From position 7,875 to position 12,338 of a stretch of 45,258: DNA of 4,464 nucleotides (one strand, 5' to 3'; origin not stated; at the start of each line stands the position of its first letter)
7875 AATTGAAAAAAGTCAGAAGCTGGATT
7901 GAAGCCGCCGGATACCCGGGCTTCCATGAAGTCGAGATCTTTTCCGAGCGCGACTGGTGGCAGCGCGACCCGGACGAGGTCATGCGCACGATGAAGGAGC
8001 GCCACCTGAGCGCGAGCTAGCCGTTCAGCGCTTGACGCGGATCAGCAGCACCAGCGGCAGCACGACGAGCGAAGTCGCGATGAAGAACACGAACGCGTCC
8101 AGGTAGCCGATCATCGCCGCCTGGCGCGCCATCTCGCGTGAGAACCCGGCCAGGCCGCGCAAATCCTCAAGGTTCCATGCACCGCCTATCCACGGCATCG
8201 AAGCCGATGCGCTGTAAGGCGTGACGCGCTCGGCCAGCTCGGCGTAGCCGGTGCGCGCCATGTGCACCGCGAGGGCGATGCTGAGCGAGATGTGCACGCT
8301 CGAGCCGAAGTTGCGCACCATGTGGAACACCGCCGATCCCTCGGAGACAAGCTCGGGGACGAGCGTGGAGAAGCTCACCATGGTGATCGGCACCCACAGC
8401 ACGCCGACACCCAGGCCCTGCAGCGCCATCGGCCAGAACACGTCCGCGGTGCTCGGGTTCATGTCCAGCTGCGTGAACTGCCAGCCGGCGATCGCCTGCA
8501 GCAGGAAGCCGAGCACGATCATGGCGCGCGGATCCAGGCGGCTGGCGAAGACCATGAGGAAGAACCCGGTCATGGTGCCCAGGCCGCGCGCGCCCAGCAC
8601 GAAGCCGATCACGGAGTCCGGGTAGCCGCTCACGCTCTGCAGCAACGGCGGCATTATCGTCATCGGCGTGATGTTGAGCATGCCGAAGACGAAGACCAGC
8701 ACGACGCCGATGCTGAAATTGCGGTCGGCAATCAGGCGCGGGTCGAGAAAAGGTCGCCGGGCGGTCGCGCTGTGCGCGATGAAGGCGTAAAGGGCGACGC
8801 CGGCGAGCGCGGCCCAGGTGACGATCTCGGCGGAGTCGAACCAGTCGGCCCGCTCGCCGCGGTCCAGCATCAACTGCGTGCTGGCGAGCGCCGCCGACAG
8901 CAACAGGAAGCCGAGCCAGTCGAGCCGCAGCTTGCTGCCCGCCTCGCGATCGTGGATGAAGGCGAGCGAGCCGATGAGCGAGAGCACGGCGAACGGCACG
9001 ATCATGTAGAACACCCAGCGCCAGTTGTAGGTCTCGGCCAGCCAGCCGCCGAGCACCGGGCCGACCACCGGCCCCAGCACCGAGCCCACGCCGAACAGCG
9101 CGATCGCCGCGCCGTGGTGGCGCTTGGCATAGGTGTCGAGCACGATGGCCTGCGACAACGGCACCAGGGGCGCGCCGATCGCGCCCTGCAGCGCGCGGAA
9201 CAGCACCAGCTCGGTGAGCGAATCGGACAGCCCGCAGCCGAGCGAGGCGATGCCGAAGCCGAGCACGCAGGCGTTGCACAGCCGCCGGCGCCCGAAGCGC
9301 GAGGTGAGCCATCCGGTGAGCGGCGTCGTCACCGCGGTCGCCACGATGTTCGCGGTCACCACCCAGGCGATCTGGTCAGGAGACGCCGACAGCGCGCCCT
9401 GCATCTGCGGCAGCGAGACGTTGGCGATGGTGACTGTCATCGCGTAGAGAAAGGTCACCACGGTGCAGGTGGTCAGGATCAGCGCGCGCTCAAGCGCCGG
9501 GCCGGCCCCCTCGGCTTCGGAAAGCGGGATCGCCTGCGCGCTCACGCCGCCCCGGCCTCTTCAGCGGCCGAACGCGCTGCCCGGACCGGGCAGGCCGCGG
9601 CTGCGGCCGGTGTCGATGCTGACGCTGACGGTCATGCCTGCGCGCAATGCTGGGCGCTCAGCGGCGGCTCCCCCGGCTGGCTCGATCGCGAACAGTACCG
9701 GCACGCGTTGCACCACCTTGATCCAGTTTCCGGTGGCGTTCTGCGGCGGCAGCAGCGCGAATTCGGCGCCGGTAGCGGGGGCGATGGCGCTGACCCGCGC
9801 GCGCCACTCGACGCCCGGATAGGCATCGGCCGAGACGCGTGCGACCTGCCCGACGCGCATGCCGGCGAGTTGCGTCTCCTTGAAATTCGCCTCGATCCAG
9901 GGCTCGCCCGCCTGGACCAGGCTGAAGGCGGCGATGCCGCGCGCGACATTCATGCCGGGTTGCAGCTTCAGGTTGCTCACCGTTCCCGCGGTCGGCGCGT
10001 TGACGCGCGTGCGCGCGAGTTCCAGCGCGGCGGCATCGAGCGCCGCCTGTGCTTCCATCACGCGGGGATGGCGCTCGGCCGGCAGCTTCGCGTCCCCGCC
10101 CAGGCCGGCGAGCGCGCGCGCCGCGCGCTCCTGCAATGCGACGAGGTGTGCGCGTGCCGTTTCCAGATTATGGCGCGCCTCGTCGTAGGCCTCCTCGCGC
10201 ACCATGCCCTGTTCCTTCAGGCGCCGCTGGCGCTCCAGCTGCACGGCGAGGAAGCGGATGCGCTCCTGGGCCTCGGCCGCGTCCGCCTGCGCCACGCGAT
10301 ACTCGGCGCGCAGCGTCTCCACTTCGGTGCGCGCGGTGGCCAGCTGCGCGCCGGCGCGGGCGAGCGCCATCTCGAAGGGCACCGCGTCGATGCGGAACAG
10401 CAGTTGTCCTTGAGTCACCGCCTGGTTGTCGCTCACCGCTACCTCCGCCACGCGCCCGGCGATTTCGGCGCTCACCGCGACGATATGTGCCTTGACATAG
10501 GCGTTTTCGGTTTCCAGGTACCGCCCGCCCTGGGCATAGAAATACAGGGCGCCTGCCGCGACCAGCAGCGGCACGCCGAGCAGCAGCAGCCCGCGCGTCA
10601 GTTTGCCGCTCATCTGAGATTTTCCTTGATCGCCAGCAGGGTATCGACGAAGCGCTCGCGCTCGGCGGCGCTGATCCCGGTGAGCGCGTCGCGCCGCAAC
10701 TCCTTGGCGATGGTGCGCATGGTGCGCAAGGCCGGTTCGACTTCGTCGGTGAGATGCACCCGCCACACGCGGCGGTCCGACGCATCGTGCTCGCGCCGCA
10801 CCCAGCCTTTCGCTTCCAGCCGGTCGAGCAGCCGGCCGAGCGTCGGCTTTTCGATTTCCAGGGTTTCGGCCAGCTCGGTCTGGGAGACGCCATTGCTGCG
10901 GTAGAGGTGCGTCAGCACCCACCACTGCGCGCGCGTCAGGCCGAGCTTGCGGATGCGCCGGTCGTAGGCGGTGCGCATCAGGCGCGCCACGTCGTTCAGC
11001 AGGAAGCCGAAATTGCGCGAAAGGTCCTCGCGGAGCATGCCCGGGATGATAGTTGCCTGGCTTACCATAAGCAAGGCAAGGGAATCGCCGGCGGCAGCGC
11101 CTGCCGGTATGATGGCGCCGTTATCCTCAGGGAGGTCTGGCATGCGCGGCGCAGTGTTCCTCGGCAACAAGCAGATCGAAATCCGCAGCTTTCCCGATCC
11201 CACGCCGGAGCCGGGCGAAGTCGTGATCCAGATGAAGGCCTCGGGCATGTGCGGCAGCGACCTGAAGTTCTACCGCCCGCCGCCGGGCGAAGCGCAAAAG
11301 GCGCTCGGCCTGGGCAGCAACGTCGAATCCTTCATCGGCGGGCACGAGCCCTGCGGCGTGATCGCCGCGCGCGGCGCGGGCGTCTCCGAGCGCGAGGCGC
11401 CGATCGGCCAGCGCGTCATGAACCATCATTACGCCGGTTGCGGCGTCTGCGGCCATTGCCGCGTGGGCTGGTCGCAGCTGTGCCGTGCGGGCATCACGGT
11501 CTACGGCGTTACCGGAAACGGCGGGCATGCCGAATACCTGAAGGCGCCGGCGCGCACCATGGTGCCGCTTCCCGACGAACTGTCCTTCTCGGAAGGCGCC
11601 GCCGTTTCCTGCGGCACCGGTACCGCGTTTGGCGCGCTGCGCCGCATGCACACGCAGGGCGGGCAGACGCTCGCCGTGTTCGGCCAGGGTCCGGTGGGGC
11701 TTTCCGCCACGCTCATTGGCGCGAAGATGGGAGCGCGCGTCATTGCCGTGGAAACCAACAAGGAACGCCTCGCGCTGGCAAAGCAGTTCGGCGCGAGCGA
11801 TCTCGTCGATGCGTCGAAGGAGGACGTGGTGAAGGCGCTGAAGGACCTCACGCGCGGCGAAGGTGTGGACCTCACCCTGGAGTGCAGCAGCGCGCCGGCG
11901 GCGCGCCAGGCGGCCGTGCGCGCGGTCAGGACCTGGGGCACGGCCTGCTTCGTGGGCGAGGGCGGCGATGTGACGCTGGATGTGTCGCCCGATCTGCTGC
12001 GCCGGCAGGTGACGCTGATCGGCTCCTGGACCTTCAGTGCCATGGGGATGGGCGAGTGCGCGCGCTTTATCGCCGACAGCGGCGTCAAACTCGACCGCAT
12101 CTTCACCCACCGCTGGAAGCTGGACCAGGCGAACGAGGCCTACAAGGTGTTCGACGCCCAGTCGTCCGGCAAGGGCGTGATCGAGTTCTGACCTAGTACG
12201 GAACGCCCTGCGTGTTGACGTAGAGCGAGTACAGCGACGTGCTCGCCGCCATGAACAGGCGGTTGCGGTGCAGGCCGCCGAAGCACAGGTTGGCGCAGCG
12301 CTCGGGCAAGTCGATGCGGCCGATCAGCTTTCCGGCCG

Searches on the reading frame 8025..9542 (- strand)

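Call 40: search_protein_families(library=pfam, proteins=[window:8025-9542:-], max_evalue=0.001)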
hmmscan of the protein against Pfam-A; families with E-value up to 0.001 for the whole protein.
window:8025-9542:- (505 aa): 2 families
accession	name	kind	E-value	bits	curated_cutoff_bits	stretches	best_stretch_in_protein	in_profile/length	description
PF07690.21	MFS_1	-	8.3e-52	176.7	33.4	1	28-416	3-345/347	Major Facilitator Superfamily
PF00083.30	Sugar_tr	-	5.6e-09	35.8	22.3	1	30-193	20-189/452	Sugar (and other) transporter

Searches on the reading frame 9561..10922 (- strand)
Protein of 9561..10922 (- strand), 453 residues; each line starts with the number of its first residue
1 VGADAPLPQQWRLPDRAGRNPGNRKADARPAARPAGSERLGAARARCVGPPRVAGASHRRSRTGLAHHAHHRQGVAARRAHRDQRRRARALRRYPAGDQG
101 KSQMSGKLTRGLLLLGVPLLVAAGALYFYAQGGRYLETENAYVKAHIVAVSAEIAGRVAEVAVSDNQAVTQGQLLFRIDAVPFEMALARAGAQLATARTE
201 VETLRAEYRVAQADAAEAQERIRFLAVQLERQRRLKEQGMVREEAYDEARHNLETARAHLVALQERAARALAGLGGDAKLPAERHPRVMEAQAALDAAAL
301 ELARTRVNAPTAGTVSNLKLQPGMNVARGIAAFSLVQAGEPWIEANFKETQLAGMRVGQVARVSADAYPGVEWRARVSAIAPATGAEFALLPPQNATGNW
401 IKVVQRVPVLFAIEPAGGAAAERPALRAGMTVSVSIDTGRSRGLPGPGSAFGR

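Call 40: search_protein_families(library=pfam, proteins=[window:9561-10922:-], max_evalue=0.001)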
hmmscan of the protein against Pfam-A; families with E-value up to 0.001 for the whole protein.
window:9561-10922:- (453 aa): 5 families
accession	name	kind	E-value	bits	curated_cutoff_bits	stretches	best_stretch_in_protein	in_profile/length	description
PF16576.10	HlyD_D23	-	6.9e-19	68.4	30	2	303-383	107-187/214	Barrel-sandwich domain of CusB or HlyD membrane-fusion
PF13437.12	HlyD_3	-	9.7e-12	46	22.2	1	307-385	2-81/106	HlyD family secretion protein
PF00529.27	CusB_dom_1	-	2.7e-10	40.8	26.5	1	207-435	12-86/89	Cation efflux system protein CusB domain 1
PF13533.13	Biotin_lipoyl_2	-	1.1e-09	38.3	29.8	1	148-179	1-32/32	Biotin-lipoyl like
PF00364.28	Biotin_lipoyl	-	2.9e-05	24.2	22.1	0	148-178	43-73/73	Biotin-requiring enzyme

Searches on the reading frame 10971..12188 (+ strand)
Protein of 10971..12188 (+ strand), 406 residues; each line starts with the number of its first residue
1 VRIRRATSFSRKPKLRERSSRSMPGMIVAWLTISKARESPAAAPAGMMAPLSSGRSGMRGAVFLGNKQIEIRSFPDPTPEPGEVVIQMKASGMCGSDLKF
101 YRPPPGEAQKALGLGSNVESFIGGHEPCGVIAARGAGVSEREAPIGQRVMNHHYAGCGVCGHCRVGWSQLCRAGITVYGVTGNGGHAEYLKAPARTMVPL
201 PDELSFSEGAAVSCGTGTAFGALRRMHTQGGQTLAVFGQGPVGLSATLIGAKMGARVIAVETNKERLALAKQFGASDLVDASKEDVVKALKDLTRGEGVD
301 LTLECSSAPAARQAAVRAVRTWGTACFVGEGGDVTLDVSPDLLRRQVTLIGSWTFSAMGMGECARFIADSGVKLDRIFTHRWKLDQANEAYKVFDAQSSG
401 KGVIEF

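Call 40: search_protein_families(library=pfam, proteins=[window:10971-12188:+], max_evalue=0.001)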
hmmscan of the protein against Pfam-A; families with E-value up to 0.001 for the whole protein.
window:10971-12188:+ (406 aa): 5 families
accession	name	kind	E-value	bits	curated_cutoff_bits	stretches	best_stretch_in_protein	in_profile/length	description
PF00107.32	ADH_zinc_N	-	1.7e-26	93.1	31.8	1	241-359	1-119/129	Zinc-binding dehydrogenase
PF08240.17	ADH_N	-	8.4e-21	74.6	23.5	1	81-202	2-104/104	Alcohol dehydrogenase GroES-like domain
PF16912.11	Glu_dehyd_C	-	7.5e-08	32.5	34.9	1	232-396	32-203/211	Glucose dehydrogenase C-terminus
PF13602.12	ADH_zinc_N_2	-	2.1e-05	25.9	27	1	274-395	2-124/134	Zinc-binding dehydrogenase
PF01262.27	AlaDh_PNT_C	-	0.00051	20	23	1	233-291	30-91/214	Alanine dehydrogenase/PNT, C-terminal domain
